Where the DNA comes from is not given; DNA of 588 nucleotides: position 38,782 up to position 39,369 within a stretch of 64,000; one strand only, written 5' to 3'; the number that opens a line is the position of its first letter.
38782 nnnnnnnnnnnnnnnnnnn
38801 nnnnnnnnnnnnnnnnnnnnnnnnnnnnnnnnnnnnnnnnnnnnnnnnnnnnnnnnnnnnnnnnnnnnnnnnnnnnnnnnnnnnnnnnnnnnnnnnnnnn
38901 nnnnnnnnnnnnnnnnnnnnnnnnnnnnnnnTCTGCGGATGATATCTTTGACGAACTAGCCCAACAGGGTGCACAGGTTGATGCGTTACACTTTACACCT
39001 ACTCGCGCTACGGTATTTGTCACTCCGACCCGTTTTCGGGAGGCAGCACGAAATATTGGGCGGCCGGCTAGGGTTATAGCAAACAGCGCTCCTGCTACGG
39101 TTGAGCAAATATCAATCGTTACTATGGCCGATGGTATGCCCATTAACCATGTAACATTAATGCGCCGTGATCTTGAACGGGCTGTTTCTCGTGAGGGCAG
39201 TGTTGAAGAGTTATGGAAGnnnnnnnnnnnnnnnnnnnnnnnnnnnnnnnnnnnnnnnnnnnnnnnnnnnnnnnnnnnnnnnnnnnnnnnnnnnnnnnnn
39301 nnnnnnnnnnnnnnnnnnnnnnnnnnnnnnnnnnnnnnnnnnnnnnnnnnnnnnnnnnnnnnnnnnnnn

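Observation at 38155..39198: Four tandem ~87-aa modules inserted in the YjbH-like outer-membrane protein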

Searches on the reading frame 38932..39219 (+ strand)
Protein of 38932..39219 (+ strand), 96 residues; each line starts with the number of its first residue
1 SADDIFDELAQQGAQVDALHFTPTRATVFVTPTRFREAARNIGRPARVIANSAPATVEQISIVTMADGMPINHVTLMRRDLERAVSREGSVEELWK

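Call 27: search_solved_structures(query=A2, max_evalue=10, show_alignments=2)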
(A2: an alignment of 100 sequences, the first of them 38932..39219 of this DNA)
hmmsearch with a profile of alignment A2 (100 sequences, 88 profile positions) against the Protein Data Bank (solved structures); distinct sequences matched with E-value up to 10: 4.
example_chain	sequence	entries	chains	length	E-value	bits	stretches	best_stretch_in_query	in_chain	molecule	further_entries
4rv1_A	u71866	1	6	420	0.0045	20.2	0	25-75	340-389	Engineered Protein OR497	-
4hxt_A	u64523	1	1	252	0.023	18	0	25-75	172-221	De Novo Protein OR329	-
5but_A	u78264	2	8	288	0.029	17.7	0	4-33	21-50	Ktr system potassium uptake protein A,Ktr system potassium uptake protein A | Ktr system potassium uptake protein A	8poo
7ung_J1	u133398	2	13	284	1.2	12.5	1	40-79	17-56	Isoform 2 of Cilia- and flagella-associated protein 77 | Cilia- and flagella-associated protein 77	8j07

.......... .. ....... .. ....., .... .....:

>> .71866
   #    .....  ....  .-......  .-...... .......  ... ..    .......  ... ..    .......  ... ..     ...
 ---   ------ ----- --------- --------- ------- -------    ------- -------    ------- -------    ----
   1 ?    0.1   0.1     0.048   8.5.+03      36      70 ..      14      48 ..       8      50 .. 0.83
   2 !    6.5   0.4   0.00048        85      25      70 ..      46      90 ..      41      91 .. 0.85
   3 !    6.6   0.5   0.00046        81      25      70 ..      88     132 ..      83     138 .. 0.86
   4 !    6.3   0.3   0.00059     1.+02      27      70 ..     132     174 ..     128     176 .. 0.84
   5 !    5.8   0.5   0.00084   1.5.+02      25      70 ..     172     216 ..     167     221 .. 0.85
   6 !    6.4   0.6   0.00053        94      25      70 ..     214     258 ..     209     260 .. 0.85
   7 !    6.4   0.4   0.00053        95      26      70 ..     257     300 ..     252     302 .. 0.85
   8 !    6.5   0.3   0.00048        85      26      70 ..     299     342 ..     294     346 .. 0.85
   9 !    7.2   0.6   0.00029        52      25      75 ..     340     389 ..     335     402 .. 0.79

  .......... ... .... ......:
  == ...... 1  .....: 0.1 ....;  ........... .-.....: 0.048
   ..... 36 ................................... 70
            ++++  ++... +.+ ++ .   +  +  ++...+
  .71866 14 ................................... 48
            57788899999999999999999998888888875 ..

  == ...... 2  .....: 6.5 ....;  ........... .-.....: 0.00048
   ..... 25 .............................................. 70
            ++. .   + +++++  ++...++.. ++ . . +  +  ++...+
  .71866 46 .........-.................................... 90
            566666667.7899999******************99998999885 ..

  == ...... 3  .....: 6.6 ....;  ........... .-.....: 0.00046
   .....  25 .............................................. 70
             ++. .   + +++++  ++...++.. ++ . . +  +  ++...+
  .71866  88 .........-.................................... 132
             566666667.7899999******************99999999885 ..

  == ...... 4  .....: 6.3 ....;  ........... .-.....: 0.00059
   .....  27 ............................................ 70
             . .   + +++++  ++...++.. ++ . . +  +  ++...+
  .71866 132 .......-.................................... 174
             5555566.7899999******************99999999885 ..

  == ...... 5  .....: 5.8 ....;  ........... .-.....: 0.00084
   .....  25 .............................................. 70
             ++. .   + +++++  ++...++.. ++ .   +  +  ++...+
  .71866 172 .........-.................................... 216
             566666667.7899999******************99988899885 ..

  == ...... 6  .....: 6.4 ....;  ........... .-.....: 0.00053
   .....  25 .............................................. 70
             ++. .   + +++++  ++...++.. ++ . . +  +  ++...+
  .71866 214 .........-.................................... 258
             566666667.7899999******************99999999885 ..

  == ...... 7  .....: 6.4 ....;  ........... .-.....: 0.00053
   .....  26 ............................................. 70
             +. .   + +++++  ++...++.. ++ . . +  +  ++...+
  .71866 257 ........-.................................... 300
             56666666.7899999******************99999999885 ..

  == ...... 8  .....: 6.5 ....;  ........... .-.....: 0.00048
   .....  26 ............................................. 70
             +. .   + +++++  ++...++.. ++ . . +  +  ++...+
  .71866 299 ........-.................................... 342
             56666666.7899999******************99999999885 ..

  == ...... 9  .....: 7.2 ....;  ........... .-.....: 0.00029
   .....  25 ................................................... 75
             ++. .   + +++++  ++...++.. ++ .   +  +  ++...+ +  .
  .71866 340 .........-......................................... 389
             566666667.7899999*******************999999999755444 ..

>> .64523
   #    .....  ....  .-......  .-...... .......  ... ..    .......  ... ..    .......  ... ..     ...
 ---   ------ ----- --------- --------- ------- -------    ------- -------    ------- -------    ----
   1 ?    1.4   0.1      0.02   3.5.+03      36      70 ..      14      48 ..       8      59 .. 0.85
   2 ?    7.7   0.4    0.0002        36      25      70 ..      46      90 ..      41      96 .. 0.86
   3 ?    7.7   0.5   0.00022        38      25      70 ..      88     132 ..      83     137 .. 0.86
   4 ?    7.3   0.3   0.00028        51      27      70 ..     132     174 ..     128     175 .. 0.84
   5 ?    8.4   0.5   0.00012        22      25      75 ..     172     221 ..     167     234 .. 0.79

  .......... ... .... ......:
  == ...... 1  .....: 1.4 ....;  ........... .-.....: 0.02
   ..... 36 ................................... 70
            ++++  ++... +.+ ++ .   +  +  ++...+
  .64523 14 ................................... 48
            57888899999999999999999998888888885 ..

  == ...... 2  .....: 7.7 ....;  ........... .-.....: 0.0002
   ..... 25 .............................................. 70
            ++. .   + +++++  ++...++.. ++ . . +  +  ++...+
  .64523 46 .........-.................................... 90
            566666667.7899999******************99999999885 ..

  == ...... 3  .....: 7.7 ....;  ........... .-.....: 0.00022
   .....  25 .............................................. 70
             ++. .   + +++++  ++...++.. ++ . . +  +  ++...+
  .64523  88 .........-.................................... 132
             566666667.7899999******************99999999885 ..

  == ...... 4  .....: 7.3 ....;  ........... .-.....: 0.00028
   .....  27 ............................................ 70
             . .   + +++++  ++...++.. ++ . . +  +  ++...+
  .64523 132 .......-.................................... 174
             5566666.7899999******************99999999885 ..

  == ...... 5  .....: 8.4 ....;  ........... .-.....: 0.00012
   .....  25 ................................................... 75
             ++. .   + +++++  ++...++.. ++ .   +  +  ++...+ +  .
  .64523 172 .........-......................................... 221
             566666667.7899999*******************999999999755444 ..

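Call 34: predict_structure(alignment_id=A2)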
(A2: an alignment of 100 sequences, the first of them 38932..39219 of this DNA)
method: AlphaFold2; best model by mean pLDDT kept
length: 96 residues; sequences in the alignment: 100
mean_pLDDT: 90.5   pTM: 0.78
mean pLDDT of the five models: 90.5, 89.7, 89.5, 88.4, 87.7
residues with pLDDT >= 90: 74; 70-90: 13; 50-70: 7; < 50: 2
segments of 3 or more residues with pLDDT < 50: none
pLDDT, mean of each block of 10 residues (from residue 1): 92 95 98 89 95 97 96 97 79 52
secondary structure, 60 per line:
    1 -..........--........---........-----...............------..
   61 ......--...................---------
elements in order: H2-11 E14-21 E25-32 H38-52 E59-66 E69-77 H78-87

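Call 44: fold_search(model_id=the predicted structure, library=pdb)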
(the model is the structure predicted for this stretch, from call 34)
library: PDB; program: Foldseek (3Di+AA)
matches with E <= 10: 950; with E <= 0.001: 0
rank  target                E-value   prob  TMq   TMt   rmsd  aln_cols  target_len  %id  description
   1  5xt3_A                3.5e-02  0.54  0.35  0.13  14.1       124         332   10  The catalytic domain of GdpP with c-di-GMP (released 2018-01-31)
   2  6gov_A                4.3e-02  0.92  0.44  0.13   4.3        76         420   26  Structure of THE RNA POLYMERASE LAMBDA-BASED ANTITERMINATION COMPLEX (released 2019-02-13)
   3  4epl                  5.2e-02  0.38  0.31  0.08  14.3       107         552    8  Crystal Structure of Arabidopsis thaliana GH3.11 (JAR1) in Complex with JA-Ile (released 2012-06-20)
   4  4hlb                  5.5e-02  0.87  0.45  0.45   4.3        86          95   15  Crystal structure of an alpha-lytic protease prodomain-like protein (DESPIG_01740) from Desulfovibrio piger ATCC 29098 a (released 2012-12-12)
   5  2c1i                  6.3e-02  0.25  0.26  0.11  13.0       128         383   10  Structure of Streptococcus pneumoniae peptidoglycan deacetylase (SpPgdA) D 275 N Mutant. (released 2005-09-20)
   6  5a2q_D                6.7e-02  0.54  0.34  0.19   4.9        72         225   26  Structure of the HCV IRES bound to the human ribosome (released 2015-07-15)
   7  1wh9_MODEL_1_A        8.7e-02  0.63  0.37  0.38   4.3        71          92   24  Solution structure of the KH domain of human ribosomal protein S3 (released 2004-11-28)
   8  5xsi_A                8.7e-02  0.35  0.35  0.13  12.3       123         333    8  The catalytic domain of GdpP (released 2018-01-31)
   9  5j7r_A                1.1e-01  0.90  0.51  0.37   4.8       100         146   12  2.5 Angstrom Crystal Structure of Putative Lipoprotein from Clostridium perfringens (released 2016-04-20)
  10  7oyb_D2               1.1e-01  0.72  0.39  0.20   4.2        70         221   23  Cryo-EM structure of the 6 hpf zebrafish embryo 80S ribosome (released 2022-07-13)
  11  9zrg_AD               1.2e-01  0.69  0.39  0.20   4.3        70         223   23  Structure of naked mole-rat ribosome (non-rotated) (released 2026-02-18)
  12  5bte_B                1.5e-01  0.85  0.44  0.14   4.1        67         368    4  Crystal structure of Ashbya gossypii Rai1 in complex with pU(S)6-Mn2+ (released 2015-07-22)
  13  8yfq_S                1.5e-01  0.72  0.43  0.14   5.4        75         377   11  Cryo EM structure of Komagataella phaffii RNAPII-Rat1-Rai1 pre-termination complex (released 2024-09-25)
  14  7vka_A                1.5e-01  0.47  0.44  0.09  14.3       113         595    5  Crystal Structure of GH3.6 in complex with an inhibitor (released 2022-08-31)
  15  8cdr_g                1.5e-01  0.41  0.35  0.20   4.8        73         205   26  Translocation intermediate 2 (TI-2) of 80S S. cerevisiae ribosome with ligands and eEF2 in the presence of sordarin (released 2023-09-20)
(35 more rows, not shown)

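Call 45: search_protein_representatives(alignment_id=A2)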
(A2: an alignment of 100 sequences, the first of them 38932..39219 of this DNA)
Query: 100 sequences, 88 profile positions. Proteins with E-value up to 0.001 (for the whole library): 452; up to 1e-10: 172; up to 1e-30: 41. The best 150 are listed.
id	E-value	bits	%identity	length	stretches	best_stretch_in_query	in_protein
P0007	1.5e-96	332.7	-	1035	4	2-87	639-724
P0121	5.4e-90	311.7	-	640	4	3-85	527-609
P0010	4.4e-87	302.4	-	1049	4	3-86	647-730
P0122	1.6e-82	287.7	-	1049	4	1-86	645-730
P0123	3.8e-80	280.1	-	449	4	3-86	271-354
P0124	6.2e-80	279.4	-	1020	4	2-87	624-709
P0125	9.3e-78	272.5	-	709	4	1-87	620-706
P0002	8.1e-76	266.3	-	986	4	1-85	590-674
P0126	1.6e-75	265.3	-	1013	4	1-87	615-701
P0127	1.6e-72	255.7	-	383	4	3-79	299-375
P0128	1.7e-71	252.4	-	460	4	3-85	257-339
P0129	5.8e-66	234.7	-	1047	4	3-87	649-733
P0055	1.2e-62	224.1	-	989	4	2-86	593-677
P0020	9.9e-58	208.3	-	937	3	1-87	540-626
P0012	7.5e-57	205.5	-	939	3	1-87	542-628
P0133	4.4e-49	180.6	-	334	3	1-78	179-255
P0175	9.9e-21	89.7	-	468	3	1-87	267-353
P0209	5.7e-15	71.2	-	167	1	4-85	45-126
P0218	2.2e-13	66.2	-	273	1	2-82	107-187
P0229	1.5e-12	63.4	-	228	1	1-85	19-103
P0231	2.1e-12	63.0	-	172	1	3-85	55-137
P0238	3.7e-12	62.3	-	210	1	3-85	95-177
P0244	6.6e-12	61.4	-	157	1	2-82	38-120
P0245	7.1e-12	61.3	-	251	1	3-84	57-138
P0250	1.1e-11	60.7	-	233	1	4-85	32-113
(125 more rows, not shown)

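Call 47: search_protein_families(library=pfam, proteins=[P0245, P0218, P0238, P0229, P0250, P0175, P0133, P0231, P0209, P0244], max_evalue=0.01)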
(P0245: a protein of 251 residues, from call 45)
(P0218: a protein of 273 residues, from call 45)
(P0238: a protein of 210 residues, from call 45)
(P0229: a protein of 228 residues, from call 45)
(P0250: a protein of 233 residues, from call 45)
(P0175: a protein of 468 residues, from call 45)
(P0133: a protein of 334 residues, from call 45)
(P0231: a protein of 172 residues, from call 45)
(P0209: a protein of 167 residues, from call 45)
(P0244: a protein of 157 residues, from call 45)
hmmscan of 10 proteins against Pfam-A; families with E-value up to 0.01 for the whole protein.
P0245 (251 aa): 2 families
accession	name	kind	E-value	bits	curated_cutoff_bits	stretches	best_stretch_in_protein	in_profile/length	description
PF06082.17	YjbH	-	4.7e-17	62.5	24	1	52-193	270-418/658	Exopolysaccharide biosynthesis protein YbjH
PF15276.11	PP1_bind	-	0.0014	19.2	27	0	117-153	26-62/62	Protein phosphatase 1 binding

P0218 (273 aa): 1 family
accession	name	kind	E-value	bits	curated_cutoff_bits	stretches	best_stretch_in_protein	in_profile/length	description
PF06082.17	YjbH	-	2.1e-49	169.4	24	1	1-271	182-443/658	Exopolysaccharide biosynthesis protein YbjH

P0238 (210 aa): 1 family
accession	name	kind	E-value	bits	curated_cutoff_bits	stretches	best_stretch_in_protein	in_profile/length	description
PF06082.17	YjbH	-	6.1e-27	95.2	24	1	8-195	202-376/658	Exopolysaccharide biosynthesis protein YbjH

P0229 (228 aa): 1 family
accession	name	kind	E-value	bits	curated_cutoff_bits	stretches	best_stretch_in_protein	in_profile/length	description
PF06082.17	YjbH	-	1.2e-08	34.7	24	1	11-162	263-422/658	Exopolysaccharide biosynthesis protein YbjH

P0250 (233 aa): 1 family
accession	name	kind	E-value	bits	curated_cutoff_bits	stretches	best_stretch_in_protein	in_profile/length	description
PF06082.17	YjbH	-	2.6e-19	70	24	1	22-231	266-469/658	Exopolysaccharide biosynthesis protein YbjH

P0175 (468 aa): 1 family
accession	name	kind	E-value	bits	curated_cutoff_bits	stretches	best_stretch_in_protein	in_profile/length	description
PF06082.17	YjbH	-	8.9e-07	28.5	24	1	245-366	253-373/658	Exopolysaccharide biosynthesis protein YbjH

P0133 (334 aa): 1 family
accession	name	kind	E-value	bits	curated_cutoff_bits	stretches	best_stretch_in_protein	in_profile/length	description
PF06082.17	YjbH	-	0.00012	21.5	24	0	74-179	256-359/658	Exopolysaccharide biosynthesis protein YbjH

P0231 (172 aa): 1 family
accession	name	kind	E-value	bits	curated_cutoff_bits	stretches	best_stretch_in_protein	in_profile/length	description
PF06082.17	YjbH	-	3.5e-24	86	24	1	2-154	237-377/658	Exopolysaccharide biosynthesis protein YbjH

P0209 (167 aa): 1 family
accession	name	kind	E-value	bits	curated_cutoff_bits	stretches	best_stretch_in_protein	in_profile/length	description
PF06082.17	YjbH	-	2.7e-17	63.3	24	1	39-164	270-402/658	Exopolysaccharide biosynthesis protein YbjH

P0244 (157 aa): 1 family
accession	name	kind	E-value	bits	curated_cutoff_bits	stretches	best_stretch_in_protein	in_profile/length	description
PF06082.17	YjbH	-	1.7e-16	60.6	24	1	28-144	264-379/658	Exopolysaccharide biosynthesis protein YbjH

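Call 53: search_protein_families(library=pfam, proteins=[window:38932-39219:+], max_evalue=10)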
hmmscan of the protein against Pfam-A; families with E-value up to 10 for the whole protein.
window:38932-39219:+ (96 aa): 1 family
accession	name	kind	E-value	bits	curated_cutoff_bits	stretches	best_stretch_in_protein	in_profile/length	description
PF06082.17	YjbH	-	6.9e-11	42.1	24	1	6-88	277-360/658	Exopolysaccharide biosynthesis protein YbjH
